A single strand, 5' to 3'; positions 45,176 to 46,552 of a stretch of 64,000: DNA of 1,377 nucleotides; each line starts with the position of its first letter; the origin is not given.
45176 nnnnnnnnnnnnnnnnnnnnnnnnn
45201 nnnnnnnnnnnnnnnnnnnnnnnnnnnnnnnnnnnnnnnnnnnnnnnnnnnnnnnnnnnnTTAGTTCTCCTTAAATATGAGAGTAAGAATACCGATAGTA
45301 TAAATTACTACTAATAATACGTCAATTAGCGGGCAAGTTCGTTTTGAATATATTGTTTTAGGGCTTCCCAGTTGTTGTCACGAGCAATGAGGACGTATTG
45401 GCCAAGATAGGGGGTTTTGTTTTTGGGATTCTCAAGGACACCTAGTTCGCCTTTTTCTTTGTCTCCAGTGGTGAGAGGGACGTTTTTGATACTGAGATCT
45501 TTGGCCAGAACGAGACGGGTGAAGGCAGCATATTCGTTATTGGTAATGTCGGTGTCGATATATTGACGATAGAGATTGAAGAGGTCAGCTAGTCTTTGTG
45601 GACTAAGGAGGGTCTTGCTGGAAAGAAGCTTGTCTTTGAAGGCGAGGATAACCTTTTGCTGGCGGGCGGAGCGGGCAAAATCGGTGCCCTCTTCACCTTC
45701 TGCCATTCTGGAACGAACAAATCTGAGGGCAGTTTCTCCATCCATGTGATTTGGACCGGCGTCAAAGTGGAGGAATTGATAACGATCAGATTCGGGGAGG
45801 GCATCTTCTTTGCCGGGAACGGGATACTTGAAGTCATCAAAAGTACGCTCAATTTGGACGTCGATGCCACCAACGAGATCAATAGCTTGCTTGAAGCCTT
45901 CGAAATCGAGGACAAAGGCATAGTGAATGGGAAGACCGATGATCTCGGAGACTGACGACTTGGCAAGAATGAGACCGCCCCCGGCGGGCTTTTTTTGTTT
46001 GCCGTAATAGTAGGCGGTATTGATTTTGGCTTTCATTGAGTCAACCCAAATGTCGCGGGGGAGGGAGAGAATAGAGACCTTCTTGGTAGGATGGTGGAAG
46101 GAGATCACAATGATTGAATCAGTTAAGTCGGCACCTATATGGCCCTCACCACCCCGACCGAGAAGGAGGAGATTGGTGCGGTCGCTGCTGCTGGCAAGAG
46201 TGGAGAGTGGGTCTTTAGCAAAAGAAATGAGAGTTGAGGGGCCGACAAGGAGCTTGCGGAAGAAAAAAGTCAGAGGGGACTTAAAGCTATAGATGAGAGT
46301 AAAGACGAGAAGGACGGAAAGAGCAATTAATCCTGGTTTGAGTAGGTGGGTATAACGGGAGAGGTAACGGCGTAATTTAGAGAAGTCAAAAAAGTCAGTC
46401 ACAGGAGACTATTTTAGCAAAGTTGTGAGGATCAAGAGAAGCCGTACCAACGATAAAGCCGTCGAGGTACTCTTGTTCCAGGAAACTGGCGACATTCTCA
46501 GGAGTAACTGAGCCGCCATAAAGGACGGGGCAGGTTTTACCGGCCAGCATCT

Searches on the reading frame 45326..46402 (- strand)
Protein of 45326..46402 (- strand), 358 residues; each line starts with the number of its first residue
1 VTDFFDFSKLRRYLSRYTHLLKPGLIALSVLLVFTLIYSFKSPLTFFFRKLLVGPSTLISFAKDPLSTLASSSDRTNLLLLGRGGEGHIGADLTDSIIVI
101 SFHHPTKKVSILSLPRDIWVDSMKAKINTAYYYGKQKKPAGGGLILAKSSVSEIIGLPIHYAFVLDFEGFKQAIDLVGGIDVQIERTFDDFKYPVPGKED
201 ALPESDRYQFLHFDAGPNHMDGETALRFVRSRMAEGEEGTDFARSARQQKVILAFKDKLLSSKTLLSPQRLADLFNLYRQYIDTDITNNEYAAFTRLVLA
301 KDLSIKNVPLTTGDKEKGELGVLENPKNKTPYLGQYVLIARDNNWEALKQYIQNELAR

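Call 7: search_protein_families(library=pfam, proteins=[window:45326-46402:-], max_evalue=1)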
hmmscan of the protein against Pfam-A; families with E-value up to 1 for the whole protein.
window:45326-46402:- (358 aa): 1 family
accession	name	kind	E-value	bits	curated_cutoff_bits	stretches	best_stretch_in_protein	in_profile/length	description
PF03816.19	LytR_cpsA_psr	-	1.2e-29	103.8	24.6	1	94-259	2-148/150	LytR_cpsA_psr family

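Call 11: find_related_loci(query=window:45329-46402:-, collection=genome_contigs, flank=4000)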
Query window:45329-46402:- (358 aa) in genome_contigs; peptide patterns used: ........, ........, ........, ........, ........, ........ (x = any residue, [..] = any of these).
232 stretches matched a pattern; 11 encode a relative of the query (tblastn E <= 1e-3); 11 distinct loci.
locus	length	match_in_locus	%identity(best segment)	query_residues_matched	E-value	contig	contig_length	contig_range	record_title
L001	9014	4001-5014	46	8-354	3e-93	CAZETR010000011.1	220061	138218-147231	MAG TPA_asm: uncultured Gammaproteobacteria bacterium isolate binchicken_co203_46 genome assembly, contig: k141_2618047,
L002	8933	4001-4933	45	47-358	6e-91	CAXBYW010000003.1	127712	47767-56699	MAG TPA_asm: uncultured bacterium isolate SRR3725731_binner12_Refined_73 genome assembly, contig: ERZ4200997.40, whole g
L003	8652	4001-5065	42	7-356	8e-90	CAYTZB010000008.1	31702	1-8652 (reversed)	MAG TPA_asm: uncultured Gammaproteobacteria bacterium isolate binchicken_co134_900 genome assembly, contig: NODE_2909_le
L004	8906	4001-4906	48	53-356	7e-87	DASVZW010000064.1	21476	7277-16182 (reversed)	MAG TPA_asm: Patescibacteria group bacterium isolate SMAG_U2638 k141_1558761, whole genome shotgun sequence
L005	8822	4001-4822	43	74-356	2e-65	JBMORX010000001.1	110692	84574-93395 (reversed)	MAG: Patescibacteria group bacterium isolate Betzabe_MAG191 MAG191_1, whole genome shotgun sequence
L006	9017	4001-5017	38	10-353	4e-63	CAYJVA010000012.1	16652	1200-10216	MAG TPA_asm: uncultured Gammaproteobacteria bacterium isolate ERP125453_co1_319 genome assembly, contig: NODE_3552_lengt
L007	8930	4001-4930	38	20-356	2e-62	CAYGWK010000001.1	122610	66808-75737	MAG TPA_asm: uncultured Gammaproteobacteria bacterium isolate ERP119294_co3_383 genome assembly, contig: NODE_20_length_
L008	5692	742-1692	35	25-356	2e-59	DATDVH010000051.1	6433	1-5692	MAG TPA_asm: Patescibacteria group bacterium isolate SMAG_U8079 k141_899431, whole genome shotgun sequence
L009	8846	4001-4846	40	25-308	2e-57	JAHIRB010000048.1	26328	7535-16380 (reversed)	MAG: Patescibacteria group bacterium isolate MM_PC_MetaG.mb.11 MM_PC_MetaG.mb.11_k141_1904954, whole genome shotgun sequ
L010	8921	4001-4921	35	77-356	1e-44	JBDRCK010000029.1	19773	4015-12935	MAG: bacterium isolate MEGAHIT-group-1.182 k141_12721846, whole genome shotgun sequence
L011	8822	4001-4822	41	75-357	4e-69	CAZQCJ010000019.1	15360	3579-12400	MAG TPA_asm: uncultured Gammaproteobacteria bacterium isolate SRP067234_co1_244 genome assembly, contig: k99_722074, who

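Call 13: find_related_loci(query=window:45329-46402:-, collection=metagenome_contigs, flank=4000)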
Query window:45329-46402:- (358 aa) in metagenome_contigs; peptide patterns used: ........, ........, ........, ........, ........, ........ (x = any residue, [..] = any of these).
305 stretches matched a pattern; 24 encode a relative of the query (tblastn E <= 1e-3); 24 distinct loci.
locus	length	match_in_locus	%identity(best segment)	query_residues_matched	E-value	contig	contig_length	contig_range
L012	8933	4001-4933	45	47-358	8e-91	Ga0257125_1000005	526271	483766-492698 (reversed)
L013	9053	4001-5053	45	7-358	1e-89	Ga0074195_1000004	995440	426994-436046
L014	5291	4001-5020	44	25-358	2e-89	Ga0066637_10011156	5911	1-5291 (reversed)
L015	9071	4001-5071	43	7-358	9e-88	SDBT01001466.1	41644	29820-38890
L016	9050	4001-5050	43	7-356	2e-86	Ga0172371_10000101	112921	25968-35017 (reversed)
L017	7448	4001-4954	47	26-358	3e-81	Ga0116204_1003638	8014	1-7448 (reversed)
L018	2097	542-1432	46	66-356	2e-80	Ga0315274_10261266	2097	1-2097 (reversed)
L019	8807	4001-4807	45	74-352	5e-77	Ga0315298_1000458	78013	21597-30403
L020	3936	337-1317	44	26-358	9e-77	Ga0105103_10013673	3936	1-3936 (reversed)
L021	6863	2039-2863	44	68-352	4e-76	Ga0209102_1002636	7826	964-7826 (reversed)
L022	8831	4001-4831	42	69-354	8e-72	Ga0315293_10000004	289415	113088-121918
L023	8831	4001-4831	42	69-354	8e-72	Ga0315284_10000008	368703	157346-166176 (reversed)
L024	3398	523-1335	42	75-354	1e-70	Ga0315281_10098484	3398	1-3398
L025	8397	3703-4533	40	69-354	3e-68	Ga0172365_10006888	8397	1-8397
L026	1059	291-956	47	75-299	7e-70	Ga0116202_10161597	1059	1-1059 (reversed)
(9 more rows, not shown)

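Call 32: find_homologous_proteins(query=window:45329-46402:-, max_evalue=1e-40)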
Query window:45329-46402:- (358 aa): 1942 proteins with E <= 1e-40 among 8000 candidates; the best 120 are listed.
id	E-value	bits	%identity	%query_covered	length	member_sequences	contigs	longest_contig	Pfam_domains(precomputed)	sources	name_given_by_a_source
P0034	4.5e-235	797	100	100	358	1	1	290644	PF03816.20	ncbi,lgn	-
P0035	3.5e-153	528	66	99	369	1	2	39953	PF03816.20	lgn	-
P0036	8.1e-143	494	63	100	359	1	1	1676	PF03816.20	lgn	-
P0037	1.8e-139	483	60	99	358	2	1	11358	PF03816.20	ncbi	-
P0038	1.8e-137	476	59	98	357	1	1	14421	PF03816.20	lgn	-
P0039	1.2e-135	470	59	100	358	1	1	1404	PF03816.20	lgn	-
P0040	3.3e-134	465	58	100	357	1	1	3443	PF03816.20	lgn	-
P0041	7.3e-134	464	59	99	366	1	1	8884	PF03816.20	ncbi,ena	-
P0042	1.2e-133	464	58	99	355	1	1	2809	PF03816.20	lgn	-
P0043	6.4e-133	461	61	91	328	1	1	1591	PF03816.20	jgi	jgi:LCP family protein required for cell wall assembly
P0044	1.2e-132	460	58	99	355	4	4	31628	PF03816.20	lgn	-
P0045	1.7e-131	457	64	86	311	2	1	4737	PF03816.20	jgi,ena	-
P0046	2.0e-131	456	59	98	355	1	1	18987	PF03816.20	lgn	-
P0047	3.1e-131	456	58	98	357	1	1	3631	PF03816.20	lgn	-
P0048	6.0e-129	448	57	99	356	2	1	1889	PF03816.20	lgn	-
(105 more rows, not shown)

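Call 33: find_encoding_contigs(protein=P0035, flank=3000, max_places=2)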
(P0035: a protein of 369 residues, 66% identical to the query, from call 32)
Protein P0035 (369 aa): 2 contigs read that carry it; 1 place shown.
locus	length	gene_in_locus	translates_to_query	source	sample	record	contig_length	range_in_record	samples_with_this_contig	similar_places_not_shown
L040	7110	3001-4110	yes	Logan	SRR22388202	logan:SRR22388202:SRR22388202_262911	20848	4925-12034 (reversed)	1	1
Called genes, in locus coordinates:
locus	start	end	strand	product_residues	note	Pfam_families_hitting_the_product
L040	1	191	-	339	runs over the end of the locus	PF02388:FemAB, PF13480:Acetyltransf_6, PF02388:FemAB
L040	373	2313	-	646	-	PF00580:UvrD-helicase, PF13245:AAA_19, PF01443:Viral_helicase1 (faint), PF13361:UvrD_C, PF13538:UvrD_C_2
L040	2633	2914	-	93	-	-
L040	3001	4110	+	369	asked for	PF03816:LytR_cpsA_psr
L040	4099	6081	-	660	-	PF10060:DUF2298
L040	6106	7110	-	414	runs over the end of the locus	PF01266:DAO, PF01593:Amino_oxidase, PF07992:Pyr_redox_2 (faint), PF13450:NAD_binding_8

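Call 34: find_encoding_contigs(protein=P0037, flank=3000, max_places=2)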
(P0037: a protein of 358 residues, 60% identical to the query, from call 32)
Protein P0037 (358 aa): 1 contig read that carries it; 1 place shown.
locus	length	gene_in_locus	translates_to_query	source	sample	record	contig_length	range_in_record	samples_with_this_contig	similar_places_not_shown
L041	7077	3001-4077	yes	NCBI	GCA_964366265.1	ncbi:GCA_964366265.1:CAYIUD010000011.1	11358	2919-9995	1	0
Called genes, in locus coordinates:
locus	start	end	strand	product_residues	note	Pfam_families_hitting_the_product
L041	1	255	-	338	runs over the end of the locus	PF02388:FemAB, PF13480:Acetyltransf_6, PF02388:FemAB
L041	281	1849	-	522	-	PF00580:UvrD-helicase, PF13245:AAA_19 (weak), PF01443:Viral_helicase1 (faint), PF13361:UvrD_C, PF13538:UvrD_C_2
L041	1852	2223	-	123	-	-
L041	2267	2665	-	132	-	-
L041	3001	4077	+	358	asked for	PF03816:LytR_cpsA_psr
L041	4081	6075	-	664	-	PF10060:DUF2298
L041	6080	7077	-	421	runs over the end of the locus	PF00070:Pyr_redox (faint), PF01266:DAO, PF01593:Amino_oxidase, PF07992:Pyr_redox_2 (faint), PF13450:NAD_binding_8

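Call 35: find_encoding_contigs(protein=P0038, flank=3000, max_places=2)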
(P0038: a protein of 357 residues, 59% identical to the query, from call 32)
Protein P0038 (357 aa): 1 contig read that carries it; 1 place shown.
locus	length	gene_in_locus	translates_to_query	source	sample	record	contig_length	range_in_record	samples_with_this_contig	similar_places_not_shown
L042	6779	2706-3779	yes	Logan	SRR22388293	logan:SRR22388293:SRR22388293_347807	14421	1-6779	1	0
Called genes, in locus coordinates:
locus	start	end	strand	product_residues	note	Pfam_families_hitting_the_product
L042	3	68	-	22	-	?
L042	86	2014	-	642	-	PF00580:UvrD-helicase, PF13245:AAA_19, PF13604:AAA_30 (faint), PF01443:Viral_helicase1 (faint), PF13361:UvrD_C, PF13538:UvrD_C_2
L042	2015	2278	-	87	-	-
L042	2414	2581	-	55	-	-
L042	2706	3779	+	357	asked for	PF03816:LytR_cpsA_psr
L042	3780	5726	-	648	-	PF10060:DUF2298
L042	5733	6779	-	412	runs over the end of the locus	PF01266:DAO (weak), PF01593:Amino_oxidase, PF13450:NAD_binding_8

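Call 88: find_encoding_contigs(protein=P0036, flank=3000, max_places=2)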
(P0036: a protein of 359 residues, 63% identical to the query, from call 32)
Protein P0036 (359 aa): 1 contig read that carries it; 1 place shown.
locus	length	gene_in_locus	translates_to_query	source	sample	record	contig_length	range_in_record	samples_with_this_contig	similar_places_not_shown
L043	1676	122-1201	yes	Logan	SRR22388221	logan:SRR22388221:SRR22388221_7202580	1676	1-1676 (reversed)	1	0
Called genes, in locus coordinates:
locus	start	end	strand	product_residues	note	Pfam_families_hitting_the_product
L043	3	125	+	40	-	?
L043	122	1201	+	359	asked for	PF03816:LytR_cpsA_psr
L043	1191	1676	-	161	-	?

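Call 89: find_encoding_contigs(protein=P0045, flank=3000, max_places=2)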
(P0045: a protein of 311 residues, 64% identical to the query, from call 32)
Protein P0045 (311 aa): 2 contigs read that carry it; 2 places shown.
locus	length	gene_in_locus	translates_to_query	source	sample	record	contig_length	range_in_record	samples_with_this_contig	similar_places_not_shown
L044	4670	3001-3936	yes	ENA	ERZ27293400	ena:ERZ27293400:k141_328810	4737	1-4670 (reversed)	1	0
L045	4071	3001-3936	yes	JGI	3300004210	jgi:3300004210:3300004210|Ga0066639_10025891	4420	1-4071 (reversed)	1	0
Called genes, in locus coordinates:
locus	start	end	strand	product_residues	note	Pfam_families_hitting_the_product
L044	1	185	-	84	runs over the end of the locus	?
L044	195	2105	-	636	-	PF00580:UvrD-helicase, PF13245:AAA_19, PF13604:AAA_30 (faint), PF01443:Viral_helicase1 (faint), PF13361:UvrD_C, PF13538:UvrD_C_2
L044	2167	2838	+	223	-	PF00121:TIM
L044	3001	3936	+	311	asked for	PF03816:LytR_cpsA_psr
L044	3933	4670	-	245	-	?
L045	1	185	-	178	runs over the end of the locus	?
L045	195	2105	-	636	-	PF00580:UvrD-helicase, PF13245:AAA_19, PF13604:AAA_30 (faint), PF01443:Viral_helicase1 (faint), PF13361:UvrD_C, PF13538:UvrD_C_2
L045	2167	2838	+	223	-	PF00121:TIM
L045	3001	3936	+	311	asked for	PF03816:LytR_cpsA_psr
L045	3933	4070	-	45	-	?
